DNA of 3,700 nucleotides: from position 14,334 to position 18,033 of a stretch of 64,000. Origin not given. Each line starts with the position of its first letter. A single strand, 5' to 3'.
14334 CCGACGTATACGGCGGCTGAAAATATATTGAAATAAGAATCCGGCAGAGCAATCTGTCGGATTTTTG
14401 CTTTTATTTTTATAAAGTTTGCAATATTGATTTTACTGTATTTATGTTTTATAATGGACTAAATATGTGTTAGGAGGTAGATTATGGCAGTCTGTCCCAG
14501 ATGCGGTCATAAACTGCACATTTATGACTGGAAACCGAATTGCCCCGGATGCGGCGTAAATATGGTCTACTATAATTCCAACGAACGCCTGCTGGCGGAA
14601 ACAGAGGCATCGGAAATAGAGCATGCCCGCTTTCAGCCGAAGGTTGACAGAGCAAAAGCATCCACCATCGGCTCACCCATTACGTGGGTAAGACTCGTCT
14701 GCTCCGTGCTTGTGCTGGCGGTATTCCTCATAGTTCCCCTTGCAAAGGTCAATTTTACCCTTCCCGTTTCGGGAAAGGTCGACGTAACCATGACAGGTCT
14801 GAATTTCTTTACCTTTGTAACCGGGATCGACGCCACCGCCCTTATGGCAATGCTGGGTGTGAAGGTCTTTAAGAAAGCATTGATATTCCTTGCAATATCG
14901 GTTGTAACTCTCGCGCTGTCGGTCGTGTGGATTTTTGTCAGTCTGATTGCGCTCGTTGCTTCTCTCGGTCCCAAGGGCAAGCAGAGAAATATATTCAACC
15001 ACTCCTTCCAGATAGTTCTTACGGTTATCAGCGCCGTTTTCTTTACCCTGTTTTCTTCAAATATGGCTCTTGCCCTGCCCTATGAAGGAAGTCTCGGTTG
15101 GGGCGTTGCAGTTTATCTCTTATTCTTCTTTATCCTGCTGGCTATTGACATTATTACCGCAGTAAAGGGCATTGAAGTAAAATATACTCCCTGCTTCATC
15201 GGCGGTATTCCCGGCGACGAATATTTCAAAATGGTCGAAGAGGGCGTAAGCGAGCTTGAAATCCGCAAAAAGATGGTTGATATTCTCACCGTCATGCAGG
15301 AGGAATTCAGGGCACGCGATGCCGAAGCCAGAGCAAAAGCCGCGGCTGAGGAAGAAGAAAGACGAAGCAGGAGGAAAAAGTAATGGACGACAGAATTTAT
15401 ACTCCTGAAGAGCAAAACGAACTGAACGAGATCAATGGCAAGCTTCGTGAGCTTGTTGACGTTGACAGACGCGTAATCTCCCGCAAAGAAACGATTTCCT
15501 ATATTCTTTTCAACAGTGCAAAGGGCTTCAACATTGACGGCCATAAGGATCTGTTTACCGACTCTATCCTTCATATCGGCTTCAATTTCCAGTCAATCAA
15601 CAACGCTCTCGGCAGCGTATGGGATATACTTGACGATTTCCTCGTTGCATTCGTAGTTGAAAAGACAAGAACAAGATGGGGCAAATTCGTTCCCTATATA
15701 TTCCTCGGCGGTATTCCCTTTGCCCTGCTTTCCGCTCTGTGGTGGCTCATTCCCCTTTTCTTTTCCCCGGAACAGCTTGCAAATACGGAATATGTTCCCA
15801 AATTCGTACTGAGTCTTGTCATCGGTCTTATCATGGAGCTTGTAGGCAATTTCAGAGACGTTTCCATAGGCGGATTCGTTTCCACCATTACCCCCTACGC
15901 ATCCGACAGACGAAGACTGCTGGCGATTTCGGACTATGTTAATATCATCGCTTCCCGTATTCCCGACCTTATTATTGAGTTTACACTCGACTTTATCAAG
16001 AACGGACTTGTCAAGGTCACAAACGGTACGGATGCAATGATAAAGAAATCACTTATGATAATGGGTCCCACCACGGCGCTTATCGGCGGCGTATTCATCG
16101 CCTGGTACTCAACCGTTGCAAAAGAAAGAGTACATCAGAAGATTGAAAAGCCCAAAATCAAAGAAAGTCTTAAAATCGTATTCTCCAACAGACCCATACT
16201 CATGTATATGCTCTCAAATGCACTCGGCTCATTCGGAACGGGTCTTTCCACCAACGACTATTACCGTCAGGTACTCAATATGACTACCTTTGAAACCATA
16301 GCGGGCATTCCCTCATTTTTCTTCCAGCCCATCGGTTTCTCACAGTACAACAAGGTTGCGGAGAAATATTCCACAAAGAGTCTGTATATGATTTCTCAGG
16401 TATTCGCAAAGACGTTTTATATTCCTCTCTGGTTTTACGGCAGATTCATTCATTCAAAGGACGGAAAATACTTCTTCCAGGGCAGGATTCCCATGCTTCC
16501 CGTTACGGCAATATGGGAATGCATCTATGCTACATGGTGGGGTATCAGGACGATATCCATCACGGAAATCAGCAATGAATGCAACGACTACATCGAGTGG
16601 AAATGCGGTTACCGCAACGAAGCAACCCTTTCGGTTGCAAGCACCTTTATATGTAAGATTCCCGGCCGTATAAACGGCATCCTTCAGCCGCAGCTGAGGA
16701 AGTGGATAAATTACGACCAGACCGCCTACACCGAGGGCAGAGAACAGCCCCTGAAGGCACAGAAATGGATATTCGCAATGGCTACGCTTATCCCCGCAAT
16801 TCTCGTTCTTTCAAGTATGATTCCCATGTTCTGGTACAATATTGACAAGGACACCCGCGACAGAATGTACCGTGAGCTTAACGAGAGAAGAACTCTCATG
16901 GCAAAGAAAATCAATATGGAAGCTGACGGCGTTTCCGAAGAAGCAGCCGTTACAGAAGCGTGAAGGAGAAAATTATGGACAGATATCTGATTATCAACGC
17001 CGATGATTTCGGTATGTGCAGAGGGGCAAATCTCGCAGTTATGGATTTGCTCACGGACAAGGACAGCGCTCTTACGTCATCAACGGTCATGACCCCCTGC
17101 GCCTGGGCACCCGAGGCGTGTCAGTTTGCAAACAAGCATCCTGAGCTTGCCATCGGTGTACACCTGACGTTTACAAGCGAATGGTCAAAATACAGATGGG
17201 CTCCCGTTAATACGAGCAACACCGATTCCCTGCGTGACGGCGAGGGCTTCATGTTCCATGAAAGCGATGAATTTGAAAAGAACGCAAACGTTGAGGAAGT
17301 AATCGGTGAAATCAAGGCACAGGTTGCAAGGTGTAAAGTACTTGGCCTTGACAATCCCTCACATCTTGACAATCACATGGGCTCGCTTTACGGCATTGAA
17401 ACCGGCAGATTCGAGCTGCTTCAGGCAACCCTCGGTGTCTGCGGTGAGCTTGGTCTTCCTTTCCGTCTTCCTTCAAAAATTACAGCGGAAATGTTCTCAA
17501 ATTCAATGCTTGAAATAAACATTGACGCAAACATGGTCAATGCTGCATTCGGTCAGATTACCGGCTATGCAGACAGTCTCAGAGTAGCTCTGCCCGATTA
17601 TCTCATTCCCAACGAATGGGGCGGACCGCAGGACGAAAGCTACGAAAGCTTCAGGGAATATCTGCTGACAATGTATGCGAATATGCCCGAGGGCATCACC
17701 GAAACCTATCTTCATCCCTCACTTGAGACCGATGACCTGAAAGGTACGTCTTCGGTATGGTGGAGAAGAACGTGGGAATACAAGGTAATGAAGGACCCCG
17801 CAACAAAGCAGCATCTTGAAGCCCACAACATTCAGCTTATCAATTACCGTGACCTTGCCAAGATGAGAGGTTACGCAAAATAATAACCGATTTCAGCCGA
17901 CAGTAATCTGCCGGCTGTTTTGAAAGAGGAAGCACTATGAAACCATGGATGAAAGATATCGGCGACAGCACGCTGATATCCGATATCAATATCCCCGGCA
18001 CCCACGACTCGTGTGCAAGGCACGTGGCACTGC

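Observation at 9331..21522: Eleven-gene phosphodiesterase / lipase / transporter block: candidate undescribed glyco-phospholipid head-group salvage system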

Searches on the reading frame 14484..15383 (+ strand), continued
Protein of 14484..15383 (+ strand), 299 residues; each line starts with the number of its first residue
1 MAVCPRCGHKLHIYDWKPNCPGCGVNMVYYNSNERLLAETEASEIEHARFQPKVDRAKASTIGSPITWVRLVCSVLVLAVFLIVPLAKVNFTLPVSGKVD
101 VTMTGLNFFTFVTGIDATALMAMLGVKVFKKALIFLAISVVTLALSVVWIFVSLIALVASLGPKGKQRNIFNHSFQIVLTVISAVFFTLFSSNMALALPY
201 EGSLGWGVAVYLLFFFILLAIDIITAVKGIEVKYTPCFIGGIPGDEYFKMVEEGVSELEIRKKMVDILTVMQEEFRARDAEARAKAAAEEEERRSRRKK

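Call 70: fold_search(model_id=the predicted structure, library=pdb)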
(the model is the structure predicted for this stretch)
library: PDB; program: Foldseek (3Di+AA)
matches with E <= 10: 240; with E <= 0.001: 0
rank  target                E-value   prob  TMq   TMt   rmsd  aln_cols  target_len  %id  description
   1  9n8w_A                3.4e-03  0.99  0.24  0.20  11.8       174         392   10  Intermembrane lipid transport complex LetAB from Escherichia coli (Crosslinked, Composite model corresponding to Map 1 (released 2025-07-16)
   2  8ss7_A                9.8e-03  0.94  0.29  0.17  21.2       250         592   12  Structure of AMPA receptor GluA2 complex with auxiliary subunits TARP gamma-5 and cornichon-2 bound to competitive ant (released 2023-09-06)
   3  7rz5_A                1.3e-02  0.93  0.28  0.16  16.9       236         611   11  Structure of the complex of LBD-TMD part of AMPA receptor GluA2 with auxiliary subunit TARP gamma-5 bound to competiti (released 2021-10-27)
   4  6wxu_B                1.4e-02  0.99  0.32  0.34  12.6       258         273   10  CryoEM structure of mouse DUOX1-DUOXA1 complex in the dimer-of-dimer state (released 2020-09-02)
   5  7rz4_A                1.6e-02  0.93  0.29  0.11  16.8       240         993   12  Structure of the complex of AMPA receptor GluA2 with auxiliary subunit TARP gamma-5 bound to competitive antagonist ZK (released 2021-10-27)
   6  8ss3_A                1.9e-02  0.91  0.29  0.17  17.8       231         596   13  Structure of LBD-TMD of AMPA receptor GluA2 in complex with auxiliary subunits TARP gamma-5 and cornichon-2 bound to c (released 2023-09-06)
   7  3x29_A                3.4e-02  0.90  0.26  0.40   7.9       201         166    8  CRYSTAL STRUCTURE of MOUSE CLAUDIN-19 IN COMPLEX with C-TERMINAL FRAGMENT OF CLOSTRIDIUM PERFRINGENS ENTEROTOXIN (released 2015-01-21)
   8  8fpg_F                3.5e-02  0.92  0.28  0.40   8.2       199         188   12  GluA2 flip Q isoform of AMPA receptor in complex with gain-of-function TARP gamma-2, with 10mM CaCl2, 150mM NaCl, 1mM  (released 2024-02-28)
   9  8ss4_A                4.0e-02  0.87  0.29  0.17  17.8       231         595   13  Structure of LBD-TMD of AMPA receptor GluA2 in complex with auxiliary subunits TARP gamma-5 and cornichon-2 (apo state (released 2023-09-06)
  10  3x29_C                4.2e-02  0.96  0.29  0.46   6.8       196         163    7  CRYSTAL STRUCTURE of MOUSE CLAUDIN-19 IN COMPLEX with C-TERMINAL FRAGMENT OF CLOSTRIDIUM PERFRINGENS ENTEROTOXIN (released 2015-01-21)
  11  8piv_E                4.2e-02  0.89  0.27  0.39   8.0       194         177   13  Homomeric GluA2 flip R/G-unedited Q/R-edited F231A mutant in tandem with TARP gamma-2, desensitized conformation 1 (released 2023-08-30)
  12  9fat_L                4.4e-02  0.96  0.32  0.45   7.0       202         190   11  CryoEM structure of human full-length alpha1beta3gamma2 GABA(A)R in complex with GARLH4, the TMD of Neuroligin2, Megab (released 2025-07-02)
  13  8fpg_E                4.4e-02  0.90  0.27  0.39   9.6       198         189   13  GluA2 flip Q isoform of AMPA receptor in complex with gain-of-function TARP gamma-2, with 10mM CaCl2, 150mM NaCl, 1mM  (released 2024-02-28)
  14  7ocd_I                5.2e-02  0.89  0.28  0.43   8.8       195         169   12  Resting state GluA1/A2 heterotetramer in complex with auxiliary subunit TARP gamma 8 (LBD-TMD) (released 2021-06-09)
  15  6akg_A                5.2e-02  0.77  0.22  0.33   9.0       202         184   13  Crystal structure of mouse claudin-3 P134G mutant in complex with C-terminal fragment of Clostridium perfringens enter (released 2019-02-20)
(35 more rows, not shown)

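Call 74: search_solved_structures(query=A2, max_evalue=10, show_alignments=3)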
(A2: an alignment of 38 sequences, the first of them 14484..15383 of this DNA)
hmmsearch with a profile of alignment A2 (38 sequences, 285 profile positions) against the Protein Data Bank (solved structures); distinct sequences matched with E-value up to 10: 13.
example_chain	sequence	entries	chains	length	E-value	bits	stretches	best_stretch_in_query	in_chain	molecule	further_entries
7oqy_Y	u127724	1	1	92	0.11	14.9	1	1-25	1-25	DNA-directed RNA polymerase, subunit M (RpoM-2)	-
5k2m_E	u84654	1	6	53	0.5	12.7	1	1-29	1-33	Probable lysine biosynthesis protein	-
9fhl_W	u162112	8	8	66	0.86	11.9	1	3-29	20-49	Small ribosomal subunit protein eS27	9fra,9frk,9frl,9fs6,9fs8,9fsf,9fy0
2apo_B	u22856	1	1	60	1.1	11.6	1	1-24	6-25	Ribosome biogenesis protein Nop10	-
3wsv_A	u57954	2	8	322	1.2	11.5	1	52-92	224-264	L-lactate dehydrogenase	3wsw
2aqc_A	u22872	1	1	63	1.2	11.4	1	1-24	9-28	Ribosome biogenesis protein Nop10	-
4qiw_P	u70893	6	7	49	2.3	10.5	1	3-29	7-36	DNA-directed RNA polymerase subunit P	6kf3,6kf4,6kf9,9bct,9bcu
20yy_A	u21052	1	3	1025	4.7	9.5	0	44-107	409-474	Multidrug efflux RND transporter permease subunit MexK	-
9xwg_A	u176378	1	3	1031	4.9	9.5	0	44-107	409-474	Multidrug efflux RND transporter permease subunit MexK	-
2aus_D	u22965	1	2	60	5.8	9.2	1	3-24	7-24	Ribosome biogenesis protein Nop10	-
2ey4_E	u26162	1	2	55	8.2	8.7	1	3-24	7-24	Ribosome biogenesis protein Nop10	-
2hvy_C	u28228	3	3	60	9.8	8.5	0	3-24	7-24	Ribosome biogenesis protein Nop10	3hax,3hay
3lwo_B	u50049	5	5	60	9.8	8.5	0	3-24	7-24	Ribosome biogenesis protein Nop10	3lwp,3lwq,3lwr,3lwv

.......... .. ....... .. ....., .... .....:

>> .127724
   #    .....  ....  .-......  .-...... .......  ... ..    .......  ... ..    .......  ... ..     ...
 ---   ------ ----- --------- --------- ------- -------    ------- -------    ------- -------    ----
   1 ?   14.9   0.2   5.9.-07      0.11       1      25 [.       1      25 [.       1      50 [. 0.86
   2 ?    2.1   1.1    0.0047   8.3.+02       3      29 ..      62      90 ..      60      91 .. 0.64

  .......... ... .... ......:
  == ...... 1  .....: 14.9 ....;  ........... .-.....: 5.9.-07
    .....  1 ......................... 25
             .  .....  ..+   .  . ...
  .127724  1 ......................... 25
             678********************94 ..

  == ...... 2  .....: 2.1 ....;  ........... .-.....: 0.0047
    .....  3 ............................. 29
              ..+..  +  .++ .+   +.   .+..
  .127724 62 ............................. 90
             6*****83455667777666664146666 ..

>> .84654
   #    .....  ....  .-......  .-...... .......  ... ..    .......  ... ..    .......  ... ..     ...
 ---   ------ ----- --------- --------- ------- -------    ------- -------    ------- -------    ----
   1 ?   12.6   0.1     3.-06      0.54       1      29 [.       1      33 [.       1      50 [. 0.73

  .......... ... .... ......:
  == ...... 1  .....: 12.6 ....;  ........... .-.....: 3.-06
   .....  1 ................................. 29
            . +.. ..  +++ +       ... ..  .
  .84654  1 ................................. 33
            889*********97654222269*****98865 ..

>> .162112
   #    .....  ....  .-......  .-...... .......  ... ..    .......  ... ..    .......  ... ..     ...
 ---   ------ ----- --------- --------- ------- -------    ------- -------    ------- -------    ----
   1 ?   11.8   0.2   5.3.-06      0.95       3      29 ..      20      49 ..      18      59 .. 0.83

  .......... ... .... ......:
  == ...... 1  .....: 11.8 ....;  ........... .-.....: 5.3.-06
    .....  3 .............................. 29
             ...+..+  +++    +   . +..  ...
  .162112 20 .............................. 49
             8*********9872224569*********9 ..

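Call 76: search_protein_families(library=pfam, alignment_id=A2, max_evalue=1)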
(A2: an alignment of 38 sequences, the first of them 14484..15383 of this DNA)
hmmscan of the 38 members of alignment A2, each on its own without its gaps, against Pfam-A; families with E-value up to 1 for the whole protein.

A. member 1, window:14484-15383:+ (299 aa): 13 families
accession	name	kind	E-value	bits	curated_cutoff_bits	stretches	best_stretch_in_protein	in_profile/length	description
PF05832.17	DUF846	-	0.0021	18.5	22.6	1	39-112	64-137/139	Eukaryotic protein of unknown function (DUF846)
PF13453.11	Zn_ribbon_TFIIB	-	0.0057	16.5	22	0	4-15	2-13/41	Transcription factor zinc-finger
PF18319.7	Zn_ribbon_PriA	-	0.015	15.7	26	1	20-36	1-17/27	PriA DNA helicase Cys-rich region (CRR) domain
PF14690.11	Zn_ribbon_ISL3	-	0.031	15.1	25.5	0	18-33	3-18/47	zinc-finger of transposase IS204/IS1001/IS1096/IS1165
PF20020.4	DUF6431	-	0.052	13.8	26.6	0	4-17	1-14/82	Domain of unknown function (DUF6431)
PF13248.11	Zn_ribbon_3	-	0.059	13.3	27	1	1-26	2-25/26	zinc-ribbon domain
PF01396.24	Zn_ribbon_Top1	-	0.091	13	32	0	4-13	4-13/39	Topoisomerase DNA binding C4 zinc finger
PF22747.2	Zn_ribbon_DUF2089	-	0.092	13.3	27.6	1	4-26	1-21/32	DUF2089 zinc ribbon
PF12773.13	DZR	-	0.2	12.3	27.3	1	3-24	14-31/45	Double zinc ribbon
PF04606.18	Ogr_Delta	-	0.2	12.1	26.3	0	4-13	2-11/47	Ogr/Delta-like zinc finger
PF08271.17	Zn_Ribbon_TF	-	0.25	11.3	29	0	3-11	21-29/43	TFIIB zinc-binding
PF12760.12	Zn_ribbon_IS1595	-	0.26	11.7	25.4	0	3-14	20-30/46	Transposase zinc-ribbon domain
PF08274.17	Zn_Ribbon_YjdM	-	0.82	10.2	30.8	0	3-9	21-27/30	PhnA Zinc-Ribbon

B. families by the number of members that match (of 38 scanned): 94 families (the first 25 are shown)
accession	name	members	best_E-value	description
PF13453.11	Zn_ribbon_TFIIB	37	0.00032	Transcription factor zinc-finger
PF01396.24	Zn_ribbon_Top1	35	7.9e-05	Topoisomerase DNA binding C4 zinc finger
PF12760.12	Zn_ribbon_IS1595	34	0.0088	Transposase zinc-ribbon domain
PF18319.7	Zn_ribbon_PriA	33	0.0006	PriA DNA helicase Cys-rich region (CRR) domain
PF24460.1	DUF7575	33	0.0016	Domain of unknown function (DUF7575)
PF13248.11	Zn_ribbon_3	30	0.0025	zinc-ribbon domain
PF12773.13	DZR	30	0.019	Double zinc ribbon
PF14690.11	Zn_ribbon_ISL3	27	0.007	zinc-finger of transposase IS204/IS1001/IS1096/IS1165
PF01155.25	HypA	24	0.035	Hydrogenase/urease nickel incorporation, metallochaperone, hypA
PF20020.4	DUF6431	22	0.012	Domain of unknown function (DUF6431)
PF04606.18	Ogr_Delta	21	0.011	Ogr/Delta-like zinc finger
PF23548.1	Zn_ribbon_FGT1_2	15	0.015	FORGETTER1 second zinc ribbon domain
PF22747.2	Zn_ribbon_DUF2089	14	0.00058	DUF2089 zinc ribbon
PF10005.14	Zn_ribbon_DZR_6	14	0.0056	zinc-ribbon domain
PF03119.21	DNA_ligase_ZBD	14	0.0071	NAD-dependent DNA ligase C4 zinc finger domain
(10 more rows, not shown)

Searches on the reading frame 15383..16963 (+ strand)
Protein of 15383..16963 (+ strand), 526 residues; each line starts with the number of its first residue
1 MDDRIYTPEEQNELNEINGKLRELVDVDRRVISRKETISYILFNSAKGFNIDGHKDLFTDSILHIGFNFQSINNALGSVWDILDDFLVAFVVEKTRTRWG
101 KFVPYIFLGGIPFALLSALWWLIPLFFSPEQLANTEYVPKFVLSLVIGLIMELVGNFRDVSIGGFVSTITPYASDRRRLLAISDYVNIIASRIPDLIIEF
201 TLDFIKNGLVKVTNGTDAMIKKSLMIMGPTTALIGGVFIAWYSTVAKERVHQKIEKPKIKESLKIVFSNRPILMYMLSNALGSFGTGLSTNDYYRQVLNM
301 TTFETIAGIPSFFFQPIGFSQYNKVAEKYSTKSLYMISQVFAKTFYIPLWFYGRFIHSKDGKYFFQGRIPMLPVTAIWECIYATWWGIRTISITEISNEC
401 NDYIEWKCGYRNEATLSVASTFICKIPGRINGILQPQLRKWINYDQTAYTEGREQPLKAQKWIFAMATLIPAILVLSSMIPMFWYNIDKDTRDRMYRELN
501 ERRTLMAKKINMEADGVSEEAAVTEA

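Call 3: search_protein_families(library=pfam, proteins=[window:15383-16963:+], max_evalue=0.01)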
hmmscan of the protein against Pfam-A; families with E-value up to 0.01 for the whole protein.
window:15383-16963:+ (526 aa): 1 family
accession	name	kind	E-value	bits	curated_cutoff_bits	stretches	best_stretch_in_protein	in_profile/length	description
PF13347.12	MFS_2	-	3.7e-28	98.7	27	1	71-489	36-427/427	MFS/sugar transport protein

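Call 6: search_protein_families(library=ncbifam, proteins=[window:15383-16963:+], max_evalue=0.01)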
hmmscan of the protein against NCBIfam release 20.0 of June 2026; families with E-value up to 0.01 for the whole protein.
window:15383-16963:+ (526 aa): 5 families
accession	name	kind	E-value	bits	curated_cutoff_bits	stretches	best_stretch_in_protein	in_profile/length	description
TIGR00792.1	gph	subfamily_domain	6.4e-31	107.5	231.35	1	79-502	46-437/437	glycoside-pentoside-hexuronide (GPH):cation symporter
NF007353.0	PRK09848.1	equivalog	3.7e-23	82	528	1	78-510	54-452/457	glucuronide transporter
NF007749.0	PRK10429.1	equivalog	2.9e-13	49.4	456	1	76-510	50-458/473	melibiose:sodium transporter MelB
NF007237.0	PRK09669.1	subfamily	4.9e-13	48.5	610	1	79-510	56-453/461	putative symporter YagG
NF008526.0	PRK11462.1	equivalog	2.1e-10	39.9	836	1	30-165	4-136/460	glycoside-pentoside-hexuronide family transporter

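Call 53: search_solved_structures(query=window:15383-16963:+, max_evalue=0.01)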
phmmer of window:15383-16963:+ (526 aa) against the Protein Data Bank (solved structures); distinct sequences matched with E-value up to 0.01: 6.
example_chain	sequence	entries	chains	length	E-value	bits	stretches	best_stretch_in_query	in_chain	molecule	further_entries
8t60_A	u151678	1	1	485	3.4e-05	25.8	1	76-182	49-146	Melibiose permease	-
4m64_A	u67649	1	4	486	3.4e-05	25.8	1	76-182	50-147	Melibiose carrier protein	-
8fq9_A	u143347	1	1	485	0.00045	22.1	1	76-182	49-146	Melibiose permease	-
7l16_A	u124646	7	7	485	0.00046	22.1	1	76-182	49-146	Melibiose carrier protein | Melibiose permease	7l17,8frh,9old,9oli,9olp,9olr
8d2s_A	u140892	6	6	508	0.0012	20.7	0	69-124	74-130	Sodium-dependent lysophosphatidylcholine symporter 1-B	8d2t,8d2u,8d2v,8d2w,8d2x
7n98_A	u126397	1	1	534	0.0025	19.7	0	75-135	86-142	Sodium-dependent lysophosphatidylcholine symporter 1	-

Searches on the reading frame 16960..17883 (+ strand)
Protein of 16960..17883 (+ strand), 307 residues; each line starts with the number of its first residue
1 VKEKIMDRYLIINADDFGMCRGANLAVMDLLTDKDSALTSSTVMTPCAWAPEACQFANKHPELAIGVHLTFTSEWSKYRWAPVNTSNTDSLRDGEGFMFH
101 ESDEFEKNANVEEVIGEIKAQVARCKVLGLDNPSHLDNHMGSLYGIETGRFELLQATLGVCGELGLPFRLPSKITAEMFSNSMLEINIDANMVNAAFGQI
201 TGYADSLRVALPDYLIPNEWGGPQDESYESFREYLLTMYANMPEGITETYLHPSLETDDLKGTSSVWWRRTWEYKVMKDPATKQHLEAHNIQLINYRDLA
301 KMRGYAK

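Call 3: search_protein_families(library=pfam, proteins=[window:16960-17883:+], max_evalue=0.01)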
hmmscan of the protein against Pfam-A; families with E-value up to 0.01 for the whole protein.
window:16960-17883:+ (307 aa): 1 family
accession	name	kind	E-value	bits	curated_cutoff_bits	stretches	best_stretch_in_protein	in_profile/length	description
PF04794.17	YdjC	-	3.9e-51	174.9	29.7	1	9-287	1-265/266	YdjC-like protein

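Call 6: search_protein_families(library=ncbifam, proteins=[window:16960-17883:+], max_evalue=0.01)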
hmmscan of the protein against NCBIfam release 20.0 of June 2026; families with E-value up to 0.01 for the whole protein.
window:16960-17883:+ (307 aa): 3 families
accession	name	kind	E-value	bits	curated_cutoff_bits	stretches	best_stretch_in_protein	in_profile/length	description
NF052308.1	CarbhyDeactlThm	equivalog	6e-24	84.8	400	1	8-299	12-260/265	carbohydrate deacetylase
NF002559.0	PRK02134.1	equivalog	3e-22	79.4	227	1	6-139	1-125/249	chitin disaccharide deacetylase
TIGR03473.1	HpnK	hypoth_equivalog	2.3e-21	76.3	232.6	1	8-300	2-282/283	hopanoid biosynthesis-associated protein HpnK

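Call 30: search_solved_structures(query=window:16960-17883:+, max_evalue=0.01)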
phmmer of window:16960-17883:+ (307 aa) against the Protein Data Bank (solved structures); distinct sequences matched with E-value up to 0.01: 4.
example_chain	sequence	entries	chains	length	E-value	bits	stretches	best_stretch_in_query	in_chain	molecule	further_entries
8jqe_A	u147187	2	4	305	3.7e-25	92.2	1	8-179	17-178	YdjC family protein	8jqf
2i5i_A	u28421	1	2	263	4.5e-15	59.1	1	7-173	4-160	UPF0249 protein EF_3048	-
2e67_A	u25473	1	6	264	2.9e-11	46.6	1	8-144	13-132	Hypothetical protein TTHB029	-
7vi8_A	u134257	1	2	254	3.2e-10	43.1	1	6-140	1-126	Chitooligosaccharide deacetylase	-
